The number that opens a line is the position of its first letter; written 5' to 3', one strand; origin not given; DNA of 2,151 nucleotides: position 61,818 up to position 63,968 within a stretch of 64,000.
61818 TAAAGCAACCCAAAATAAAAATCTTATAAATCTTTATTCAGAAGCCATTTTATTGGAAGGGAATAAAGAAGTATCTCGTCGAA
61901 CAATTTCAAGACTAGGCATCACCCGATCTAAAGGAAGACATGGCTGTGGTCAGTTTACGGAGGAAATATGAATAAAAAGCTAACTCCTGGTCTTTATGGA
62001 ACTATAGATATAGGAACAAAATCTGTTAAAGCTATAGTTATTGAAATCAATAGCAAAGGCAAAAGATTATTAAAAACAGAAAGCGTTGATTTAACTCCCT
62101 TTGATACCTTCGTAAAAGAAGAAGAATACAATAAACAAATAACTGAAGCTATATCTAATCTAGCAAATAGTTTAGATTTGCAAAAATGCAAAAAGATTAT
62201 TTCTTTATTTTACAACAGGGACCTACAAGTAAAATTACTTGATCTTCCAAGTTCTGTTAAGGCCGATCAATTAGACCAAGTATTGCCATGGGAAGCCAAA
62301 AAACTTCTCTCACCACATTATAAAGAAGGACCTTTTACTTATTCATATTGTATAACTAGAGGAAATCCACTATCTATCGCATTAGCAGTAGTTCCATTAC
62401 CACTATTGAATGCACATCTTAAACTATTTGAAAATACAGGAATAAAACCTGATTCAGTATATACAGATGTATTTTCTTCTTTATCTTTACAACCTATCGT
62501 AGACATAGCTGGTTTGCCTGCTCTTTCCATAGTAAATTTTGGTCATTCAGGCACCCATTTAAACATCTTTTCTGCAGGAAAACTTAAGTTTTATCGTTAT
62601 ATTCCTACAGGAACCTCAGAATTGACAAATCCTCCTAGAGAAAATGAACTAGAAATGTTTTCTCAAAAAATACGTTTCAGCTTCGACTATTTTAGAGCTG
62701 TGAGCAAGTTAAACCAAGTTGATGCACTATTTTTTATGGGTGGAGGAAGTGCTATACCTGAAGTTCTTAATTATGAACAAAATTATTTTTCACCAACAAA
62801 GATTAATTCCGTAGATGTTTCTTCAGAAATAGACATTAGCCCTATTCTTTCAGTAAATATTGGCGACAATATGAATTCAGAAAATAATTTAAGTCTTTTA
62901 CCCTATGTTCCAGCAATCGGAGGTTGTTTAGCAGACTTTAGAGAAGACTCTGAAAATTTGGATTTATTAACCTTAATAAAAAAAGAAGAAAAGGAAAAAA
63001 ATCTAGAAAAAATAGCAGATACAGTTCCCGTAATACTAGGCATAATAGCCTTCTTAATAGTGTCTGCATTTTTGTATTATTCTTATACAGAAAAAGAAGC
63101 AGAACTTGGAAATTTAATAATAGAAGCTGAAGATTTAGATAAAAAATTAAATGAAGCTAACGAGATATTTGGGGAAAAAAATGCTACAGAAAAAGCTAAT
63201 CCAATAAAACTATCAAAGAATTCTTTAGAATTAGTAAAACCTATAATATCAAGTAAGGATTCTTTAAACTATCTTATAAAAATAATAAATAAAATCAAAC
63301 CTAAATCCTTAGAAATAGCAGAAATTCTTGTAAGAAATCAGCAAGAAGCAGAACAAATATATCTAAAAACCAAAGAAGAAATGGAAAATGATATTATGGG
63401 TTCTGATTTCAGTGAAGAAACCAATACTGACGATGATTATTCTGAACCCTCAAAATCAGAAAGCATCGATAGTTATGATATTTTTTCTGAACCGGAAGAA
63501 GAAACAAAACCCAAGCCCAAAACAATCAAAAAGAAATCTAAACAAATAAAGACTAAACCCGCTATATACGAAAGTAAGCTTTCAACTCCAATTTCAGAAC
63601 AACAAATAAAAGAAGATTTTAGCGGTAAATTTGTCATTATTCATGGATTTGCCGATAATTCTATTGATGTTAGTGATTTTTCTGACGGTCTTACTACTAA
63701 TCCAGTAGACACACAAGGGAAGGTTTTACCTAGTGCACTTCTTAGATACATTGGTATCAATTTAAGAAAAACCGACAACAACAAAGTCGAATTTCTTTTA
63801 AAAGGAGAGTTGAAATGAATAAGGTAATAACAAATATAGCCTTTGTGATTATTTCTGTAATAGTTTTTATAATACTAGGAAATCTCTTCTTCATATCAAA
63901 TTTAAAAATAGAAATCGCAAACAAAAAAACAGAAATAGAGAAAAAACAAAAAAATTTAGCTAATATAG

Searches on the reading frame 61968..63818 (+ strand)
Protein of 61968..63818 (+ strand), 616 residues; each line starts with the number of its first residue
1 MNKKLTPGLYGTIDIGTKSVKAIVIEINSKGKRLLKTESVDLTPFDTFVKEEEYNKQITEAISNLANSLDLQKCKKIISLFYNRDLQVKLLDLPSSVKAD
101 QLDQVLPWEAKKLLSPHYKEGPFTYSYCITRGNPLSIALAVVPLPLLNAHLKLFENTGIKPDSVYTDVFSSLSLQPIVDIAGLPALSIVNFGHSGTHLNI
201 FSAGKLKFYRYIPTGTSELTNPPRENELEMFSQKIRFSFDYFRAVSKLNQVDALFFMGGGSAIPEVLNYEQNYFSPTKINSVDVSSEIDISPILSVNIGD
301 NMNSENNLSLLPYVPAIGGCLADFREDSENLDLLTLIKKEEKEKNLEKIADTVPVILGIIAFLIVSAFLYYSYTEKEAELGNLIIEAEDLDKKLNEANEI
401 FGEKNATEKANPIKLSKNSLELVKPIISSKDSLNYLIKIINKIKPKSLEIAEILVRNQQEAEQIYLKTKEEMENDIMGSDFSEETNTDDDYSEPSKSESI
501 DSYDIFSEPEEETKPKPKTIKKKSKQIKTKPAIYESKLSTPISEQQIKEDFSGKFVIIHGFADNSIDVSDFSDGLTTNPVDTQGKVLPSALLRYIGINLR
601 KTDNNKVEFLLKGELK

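Call 36: search_protein_families(library=pfam, proteins=[window:61968-63818:+], max_evalue=0.001)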
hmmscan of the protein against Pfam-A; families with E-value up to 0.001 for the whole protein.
window:61968-63818:+ (616 aa): 1 family
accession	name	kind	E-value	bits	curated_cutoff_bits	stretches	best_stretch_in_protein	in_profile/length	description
PF11104.14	PilM_2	-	2.5e-07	30.4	27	0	13-221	2-217/340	Type IV pilus assembly protein PilM;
